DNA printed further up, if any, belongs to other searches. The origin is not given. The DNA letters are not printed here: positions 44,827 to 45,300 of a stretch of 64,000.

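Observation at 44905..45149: Unannotated 57-aa highly basic ORF with a strong RBS, followed by a 20-bp perfect palindrome, upstream of the UDG gene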

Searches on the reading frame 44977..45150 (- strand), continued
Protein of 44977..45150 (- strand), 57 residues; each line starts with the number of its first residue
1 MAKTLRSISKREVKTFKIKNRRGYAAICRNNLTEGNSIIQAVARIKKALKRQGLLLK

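Call 27: fold_search(model_id=the predicted structure, library=pdb)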
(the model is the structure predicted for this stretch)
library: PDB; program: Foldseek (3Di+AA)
matches with E <= 10: 281; with E <= 0.001: 0
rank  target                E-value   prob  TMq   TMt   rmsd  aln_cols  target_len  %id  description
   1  3aqu_A                2.1e-01  0.44  0.36  0.07  11.2        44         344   20  Crystal structure of a class V chitinase from Arabidopsis thaliana (released 2011-07-20)
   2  1hjv_A                3.9e-01  0.35  0.39  0.07  11.1        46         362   20  Crystal structure of hcgp-39 in complex with chitin tetramer (released 2003-03-11)
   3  8r41_B                6.3e-01  0.25  0.39  0.07  10.8        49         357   18  Structure of CHI3L1 in complex with inhibitor 1 (released 2024-03-13)
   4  6jjr                  6.3e-01  0.21  0.39  0.08  10.9        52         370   15  Crystal structure of human chitotriosidase-1 (hChit1) catalytic domain in complex with compound 2-8-14 (released 2020-02-19)
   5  3alg_A                6.8e-01  0.23  0.36  0.07  11.2        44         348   20  Crystal Structure of Class V Chitinase (E115Q mutant) from Nicotiana tobaccum in complex with NAG4 (released 2011-03-23)
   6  5nr8                  7.3e-01  0.20  0.39  0.07  11.0        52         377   15  Crystal structure of human chitotriosidase-1 (hCHIT) catalytic domain in complex with compound 7a (released 2018-02-21)
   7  3alf                  8.4e-01  0.20  0.36  0.07  11.2        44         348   20  Crystal Structure of Class V Chitinase from Nicotiana tobaccum (released 2011-03-23)
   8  1hjx_D                9.0e-01  0.21  0.38  0.07  11.2        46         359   20  Ligand-induced signalling and conformational change of the 39 kD glycoprotein from human articular chondrocytes (released 2003-03-11)
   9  4wjx                  9.0e-01  0.18  0.39  0.08  11.0        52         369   15  Crystal structure of human chitotriosidase-1 catalytic domain at 1.0 A resolution (released 2015-07-08)
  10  1hjx_A                9.6e-01  0.20  0.39  0.08  11.2        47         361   19  Ligand-induced signalling and conformational change of the 39 kD glycoprotein from human articular chondrocytes (released 2003-03-11)
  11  1sr0_A                9.6e-01  0.18  0.37  0.07  11.2        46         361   15  Crystal structure of signalling protein from sheep(SPS-40) at 3.0A resolution using crystal grown in the presence of p (released 2004-05-25)
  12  5z05_A                9.6e-01  0.18  0.37  0.07  11.2        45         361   16  Crystal structure of signalling protein from buffalo (SPB-40) with an acetone induced conformation of Trp78 at 1.49 A  (released 2018-01-31)
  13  3ajv_A                9.6e-01  0.14  0.33  0.13   7.9        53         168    8  Splicing endonuclease from Aeropyrum pernix (released 2010-11-17)
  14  3ajv_C                9.6e-01  0.13  0.32  0.13   8.0        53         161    9  Splicing endonuclease from Aeropyrum pernix (released 2010-11-17)
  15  1xhg_A                1.2e+00  0.16  0.38  0.08  11.2        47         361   15  Crystal structure of a 40 kDa signalling protein from Porcine (SPP-40) at 2.89A resolution (released 2004-11-02)
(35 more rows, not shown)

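Call 37: search_protein_representatives(alignment_id=A1)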
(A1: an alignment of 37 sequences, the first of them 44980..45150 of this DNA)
Query: 37 sequences, 59 profile positions. Proteins with E-value up to 0.001 (for the whole library): 40; up to 1e-10: 33; up to 1e-30: 0. The best 40 are listed.
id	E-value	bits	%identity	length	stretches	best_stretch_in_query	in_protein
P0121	1.0e-22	95.9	-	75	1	3-58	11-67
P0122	4.3e-21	90.7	-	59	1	1-58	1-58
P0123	4.7e-21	90.6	-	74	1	1-57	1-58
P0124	2.3e-20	88.4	-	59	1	1-58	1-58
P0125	5.9e-20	87.1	-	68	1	1-57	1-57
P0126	8.5e-20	86.6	-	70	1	7-57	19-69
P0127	2.2e-18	82.0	-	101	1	1-57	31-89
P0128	2.8e-18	81.7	-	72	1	8-53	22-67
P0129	3.1e-17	78.3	-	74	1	1-57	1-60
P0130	7.6e-17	77.1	-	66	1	8-58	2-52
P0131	1.7e-16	76.0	-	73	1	1-57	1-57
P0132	2.5e-16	75.4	-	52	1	8-53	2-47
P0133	3.1e-16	75.2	-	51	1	1-50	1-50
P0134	7.5e-16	73.9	-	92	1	12-57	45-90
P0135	9.5e-16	73.6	-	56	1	9-53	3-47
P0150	3.7e-12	62.1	-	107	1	8-53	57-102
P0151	4.2e-12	61.9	-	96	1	18-53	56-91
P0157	1.6e-07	47.3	-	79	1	4-58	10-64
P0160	2.6e-04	36.9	-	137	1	5-35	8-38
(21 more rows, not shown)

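Call 38: find_related_loci(query=A1, collection=genome_contigs, flank=3000)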
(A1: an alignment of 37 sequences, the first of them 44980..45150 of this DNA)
Query A1 (57 aa) in genome_contigs; peptide patterns used: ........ (x = any residue, [..] = any of these).
158 stretches matched a pattern; 84 encode a relative of the query (tblastn E <= 1e-3); the best 80 are kept; 80 distinct loci.
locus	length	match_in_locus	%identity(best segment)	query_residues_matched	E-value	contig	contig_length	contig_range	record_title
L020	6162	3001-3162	63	3-56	5e-19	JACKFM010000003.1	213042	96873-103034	MAG: Candidatus Omnitrophota bacterium isolate HK-STAS-OMNI-5 HK-STAS-OMNI-5_3, whole genome shotgun sequence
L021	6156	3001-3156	63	5-56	7e-19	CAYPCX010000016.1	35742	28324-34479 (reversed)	MAG TPA_asm: uncultured Planctomycetia bacterium isolate binchicken_co334_60 genome assembly, contig: NODE_1906_length_3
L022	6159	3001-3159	60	5-57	3e-18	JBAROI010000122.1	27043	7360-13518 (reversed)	MAG: Candidatus Omnitrophota bacterium isolate MFD13429_ilm_asm_bin31 k127_9768, whole genome shotgun sequence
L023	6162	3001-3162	65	3-56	3e-18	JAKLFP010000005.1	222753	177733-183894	MAG: Candidatus Omnitrophota bacterium isolate RA.bin19 RA.bin19_5, whole genome shotgun sequence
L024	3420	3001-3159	62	5-57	6e-18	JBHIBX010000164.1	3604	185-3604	MAG: Candidatus Omnitrophota bacterium isolate FS_3_bin.19 NODE_6785_length_3604_cov_3.598760, whole genome shotgun sequ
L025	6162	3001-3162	61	4-57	7e-18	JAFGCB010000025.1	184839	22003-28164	MAG: Candidatus Omnitrophota bacterium isolate Zod_Metabat.1076 k87_3986801, whole genome shotgun sequence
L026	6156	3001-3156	62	5-56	1e-17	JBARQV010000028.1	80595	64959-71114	MAG: Candidatus Omnitrophota bacterium isolate MFD13425_ilm_asm_bin19 k127_113876, whole genome shotgun sequence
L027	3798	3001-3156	60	5-56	5e-17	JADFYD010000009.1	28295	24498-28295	MAG: Candidatus Omnitrophota bacterium isolate nDJH6bin13 nDJH6_bin13_NODE_9_length_28295_cov_1.928855, whole genome sho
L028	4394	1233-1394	61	3-56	5e-17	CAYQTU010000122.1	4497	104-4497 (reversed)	MAG TPA_asm: uncultured bacterium isolate binchicken_co117_27 genome assembly, contig: NODE_32295_length_4497_cov_3.7339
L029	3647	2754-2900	63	8-56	8e-17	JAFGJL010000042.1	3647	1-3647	MAG: Candidatus Omnitrophota bacterium isolate Zod_Metabat.276 k87_9165362, whole genome shotgun sequence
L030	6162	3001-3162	59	3-56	1e-16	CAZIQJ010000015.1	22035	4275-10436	MAG TPA_asm: uncultured bacterium isolate SRP342105_co2_29 genome assembly, contig: NODE_2397_length_22035_cov_5.988490,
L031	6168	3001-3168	54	1-56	1e-16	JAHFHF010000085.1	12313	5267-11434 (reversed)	MAG: Candidatus Omnitrophota bacterium isolate nzgw332 NODE_2333_length_12314_cov_3.246043, whole genome shotgun sequenc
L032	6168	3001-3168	55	2-57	1e-16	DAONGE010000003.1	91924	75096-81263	MAG TPA_asm: Candidatus Omnitrophota bacterium isolate AMR_MDS_3825 NODE_149_length_91924_cov_6.968684, whole genome sho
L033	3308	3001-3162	57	3-56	2e-16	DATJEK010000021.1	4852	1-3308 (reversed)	MAG TPA_asm: Candidatus Eisenbacteria bacterium isolate SMAG_U15431 k141_7468845, whole genome shotgun sequence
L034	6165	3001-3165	60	3-57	2e-16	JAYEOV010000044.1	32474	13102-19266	MAG: Candidatus Omnitrophota bacterium isolate MAG020 MAG020_44, whole genome shotgun sequence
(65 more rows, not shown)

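Call 53: fold_search(model_id=the predicted structure, library=viral)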
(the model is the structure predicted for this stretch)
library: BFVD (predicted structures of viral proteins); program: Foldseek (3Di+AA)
matches with E <= 10: 816; with E <= 0.001: 0
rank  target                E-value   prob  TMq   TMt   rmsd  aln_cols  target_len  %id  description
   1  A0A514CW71            8.7e-02  0.97  0.64  0.57   3.3        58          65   17  Uncharacterized protein [Achromobacter phage vB_AxyP_19-32_Axy23]
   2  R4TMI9                1.2e-01  0.99  0.65  0.27   1.9        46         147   15  Uncharacterized protein [Haloarcula californiae tailed virus 1]
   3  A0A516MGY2            1.5e-01  0.97  0.69  0.28   7.1        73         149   12  (no name in the UniProt tables at hand)
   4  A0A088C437            1.8e-01  0.63  0.43  0.44   4.0        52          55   13  (no name in the UniProt tables at hand)
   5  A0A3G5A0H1            2.0e-01  0.51  0.36  0.07   5.2        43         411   16  Uncharacterized protein [Faunusvirus sp.]
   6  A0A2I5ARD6            2.4e-01  0.94  0.62  0.59   2.4        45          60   11  (no name in the UniProt tables at hand)
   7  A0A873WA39            2.6e-01  0.69  0.46  0.48   4.0        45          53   18  Uncharacterized protein [Synechococcus phage S-H38]
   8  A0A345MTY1            2.6e-01  0.54  0.36  0.21   7.7        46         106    6  (no name in the UniProt tables at hand)
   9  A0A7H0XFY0            3.0e-01  0.97  0.60  0.57   1.6        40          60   18  Uncharacterized protein [Pseudomonas phage phiK7A1]
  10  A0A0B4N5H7            3.0e-01  0.89  0.52  0.45   2.4        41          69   27  Uncharacterized protein [Pseudomonas phage vB_PaeP_PPA-ABTNL]
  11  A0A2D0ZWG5            3.0e-01  0.82  0.52  0.52   3.0        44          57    7  Uncharacterized protein [Rhodococcus phage Trina]
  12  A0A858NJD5            3.0e-01  0.35  0.34  0.24   9.1        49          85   16  (no name in the UniProt tables at hand)
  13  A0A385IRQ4            3.0e-01  0.20  0.32  0.20   6.5        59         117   14  (no name in the UniProt tables at hand)
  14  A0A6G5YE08            3.7e-01  0.97  0.61  0.63   1.2        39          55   13  (no name in the UniProt tables at hand)
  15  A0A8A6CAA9            3.7e-01  0.38  0.43  0.40   2.9        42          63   19  Uncharacterized protein [Aeromonas phage PZL-Ah152]
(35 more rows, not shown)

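Call 60: list_cluster_members(proteins=[window:44977-45150:-, window:44264-44896:-, window:45181-46296:-, window:43257-44210:-, window:41055-43160:-, window:46862-48172:-])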
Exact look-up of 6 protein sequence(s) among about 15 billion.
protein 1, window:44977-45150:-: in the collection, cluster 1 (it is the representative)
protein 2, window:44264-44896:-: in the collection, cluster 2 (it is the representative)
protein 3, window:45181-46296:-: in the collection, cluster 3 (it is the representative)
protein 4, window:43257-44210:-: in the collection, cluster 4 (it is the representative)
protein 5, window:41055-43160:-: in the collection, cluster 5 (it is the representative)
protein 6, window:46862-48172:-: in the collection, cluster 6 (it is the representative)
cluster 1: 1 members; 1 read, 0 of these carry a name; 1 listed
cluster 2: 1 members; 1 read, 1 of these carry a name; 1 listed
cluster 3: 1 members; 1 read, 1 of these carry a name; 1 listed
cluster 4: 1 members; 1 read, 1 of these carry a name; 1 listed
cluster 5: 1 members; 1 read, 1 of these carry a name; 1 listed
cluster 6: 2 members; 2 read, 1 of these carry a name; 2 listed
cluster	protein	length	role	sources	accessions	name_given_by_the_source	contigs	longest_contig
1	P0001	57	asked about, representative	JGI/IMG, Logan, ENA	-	-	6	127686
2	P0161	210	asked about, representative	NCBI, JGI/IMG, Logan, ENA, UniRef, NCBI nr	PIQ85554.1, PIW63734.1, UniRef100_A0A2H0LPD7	MAG: uracil-DNA glycosylase [Candidatus Omnitrophica bacterium ... | Type-4 uracil-DNA glycosylase n=1 Tax=Candidatus Abzuiibacterium crystallinum ...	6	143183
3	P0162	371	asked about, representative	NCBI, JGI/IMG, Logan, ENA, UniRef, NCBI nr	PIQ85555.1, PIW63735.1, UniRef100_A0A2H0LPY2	MAG: type IV pili twitching motility protein PilT [Candidatus Omnitrophica bacterium ... | Type IV pili twitching motility protein PilT n=1 Tax=Candidatus Abzuiibacterium ...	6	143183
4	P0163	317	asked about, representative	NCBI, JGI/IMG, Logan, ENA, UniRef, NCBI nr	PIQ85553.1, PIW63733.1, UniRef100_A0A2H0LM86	MAG: cysteine synthase A [Candidatus Omnitrophica bacterium ... | cysteine synthase n=1 Tax=Candidatus Abzuiibacterium crystallinum TaxID=1974748 ...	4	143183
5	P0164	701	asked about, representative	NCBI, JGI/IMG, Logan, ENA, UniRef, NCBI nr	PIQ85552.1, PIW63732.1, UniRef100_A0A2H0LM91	MAG: sodium-translocating pyrophosphatase [Candidatus Omnitrophica bacterium ... | Putative K(+)-stimulated pyrophosphate-energized sodium pump n=1 Tax=Candidatus ...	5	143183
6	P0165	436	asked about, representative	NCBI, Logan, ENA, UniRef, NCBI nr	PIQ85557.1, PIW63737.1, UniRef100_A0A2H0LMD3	MAG: hypothetical protein COV74_08690 [Candidatus Omnitrophica bacterium ... | Alanine dehydrogenase/pyridine nucleotide transhydrogenase N-terminal domain-containing ...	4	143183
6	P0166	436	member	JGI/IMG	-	-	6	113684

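Call 62: search_protein_families(library=phrogs, alignment_id=A1, max_evalue=1)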
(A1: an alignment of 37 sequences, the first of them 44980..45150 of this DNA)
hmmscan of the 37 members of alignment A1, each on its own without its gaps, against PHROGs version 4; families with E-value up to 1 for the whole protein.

A. member 1, window:44980-45150:- (57 aa): 1 family
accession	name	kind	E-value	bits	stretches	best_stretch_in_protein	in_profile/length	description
phrog_37278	-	unknown function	0.15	13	1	27-52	22-47/50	-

B. families by the number of members that match (of 37 scanned): 27 families (the first 25 are shown)
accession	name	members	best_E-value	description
phrog_18146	-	6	0.0024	DNA methyltransferase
phrog_30735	-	6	0.11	-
phrog_18749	-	3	0.0078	-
phrog_38174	-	3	0.0097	-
phrog_14369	-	2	0.03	-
phrog_3516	-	2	0.039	-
phrog_37371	-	2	0.11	-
phrog_36869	-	2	0.22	-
phrog_15137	-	2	0.23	endonuclease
phrog_18446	-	1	0.013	-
phrog_33168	-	1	0.04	-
phrog_12159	-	1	0.049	-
phrog_2575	-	1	0.051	-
phrog_15110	-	1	0.098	-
phrog_34252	-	1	0.13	endolysin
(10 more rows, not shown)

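Call 63: search_protein_families(library=padloc, alignment_id=A1, max_evalue=1)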
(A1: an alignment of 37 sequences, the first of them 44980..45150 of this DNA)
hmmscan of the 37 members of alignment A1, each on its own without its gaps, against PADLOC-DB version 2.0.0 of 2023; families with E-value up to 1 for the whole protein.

A. member 1, window:44980-45150:- (57 aa): 0 families

B. families by the number of members that match (of 37 scanned): 0 families

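Call 65: search_protein_families(library=pfam, proteins=[P0134, P0127, P0150, P0151, P0160, P0157], max_evalue=0.1)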
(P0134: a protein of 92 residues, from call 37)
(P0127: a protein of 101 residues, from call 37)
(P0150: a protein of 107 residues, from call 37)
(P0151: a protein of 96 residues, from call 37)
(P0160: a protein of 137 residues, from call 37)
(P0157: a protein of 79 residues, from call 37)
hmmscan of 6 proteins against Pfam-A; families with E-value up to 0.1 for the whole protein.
P0134 (92 aa): 6 families
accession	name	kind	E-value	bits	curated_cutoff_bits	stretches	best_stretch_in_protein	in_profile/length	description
PF00216.26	Bac_DNA_binding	-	1e-15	58.1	22.4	1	1-59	1-59/90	Bacterial DNA-binding protein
PF18291.6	HU-HIG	-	2.7e-07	31.1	26.2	1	2-53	33-84/125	HU domain fused to wHTH, Ig, or Glycine-rich motif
PF18289.6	HU-CCDC81_euk_2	-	0.00035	21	26.1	1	10-56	10-58/75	CCDC81 eukaryotic HU domain 2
PF18175.6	HU-CCDC81_bac_2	-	0.002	18.4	35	1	10-58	7-55/70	CCDC81-like prokaryotic HU domain 2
PF15072.12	HROB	-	0.0034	17.8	30.8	1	4-66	19-78/85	Homologous recombination OB-fold protein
PF14908.11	HU-CCDC81_euk_1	-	0.024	15.1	26.1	1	16-56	19-59/89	CCDC81 eukaryotic HU domain 1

P0127 (101 aa): 0 families

P0150 (107 aa): 0 families

P0151 (96 aa): 1 family
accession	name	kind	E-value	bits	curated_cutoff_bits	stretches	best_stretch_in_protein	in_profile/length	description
PF01863.23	YgjP-like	-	2.6e-07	31.3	26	1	14-60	1-47/207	YgjP-like, metallopeptidase domain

P0160 (137 aa): 0 families

P0157 (79 aa): 1 family
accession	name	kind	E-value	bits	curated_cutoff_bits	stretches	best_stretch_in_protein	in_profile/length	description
PF09039.17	HTH_Tnp_Mu_2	-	0.024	15.2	20.5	1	27-72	33-79/109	Mu DNA binding, I gamma subdomain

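Call 66: find_encoding_contigs(protein=P0134, flank=4000, max_places=6)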
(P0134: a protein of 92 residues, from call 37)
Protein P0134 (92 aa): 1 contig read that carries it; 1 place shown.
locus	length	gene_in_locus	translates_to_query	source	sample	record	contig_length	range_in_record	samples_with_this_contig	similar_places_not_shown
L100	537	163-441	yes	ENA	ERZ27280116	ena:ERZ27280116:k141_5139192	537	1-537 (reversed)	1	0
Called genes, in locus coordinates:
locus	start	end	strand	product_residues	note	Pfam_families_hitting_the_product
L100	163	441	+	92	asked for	PF00216:Bac_DNA_binding, PF18291:HU-HIG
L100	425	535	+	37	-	?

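Call 88: find_encoding_contigs(protein=P0006, flank=1500, max_places=2)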
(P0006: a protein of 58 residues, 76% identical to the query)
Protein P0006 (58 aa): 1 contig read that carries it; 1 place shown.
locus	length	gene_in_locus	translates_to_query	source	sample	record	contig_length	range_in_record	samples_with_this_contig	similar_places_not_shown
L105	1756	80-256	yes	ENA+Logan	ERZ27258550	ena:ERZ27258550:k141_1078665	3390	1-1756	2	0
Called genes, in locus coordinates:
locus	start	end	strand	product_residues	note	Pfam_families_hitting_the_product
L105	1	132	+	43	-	?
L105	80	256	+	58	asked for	-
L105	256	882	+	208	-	PF03167:UDG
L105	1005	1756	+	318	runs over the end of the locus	PF00291:PALP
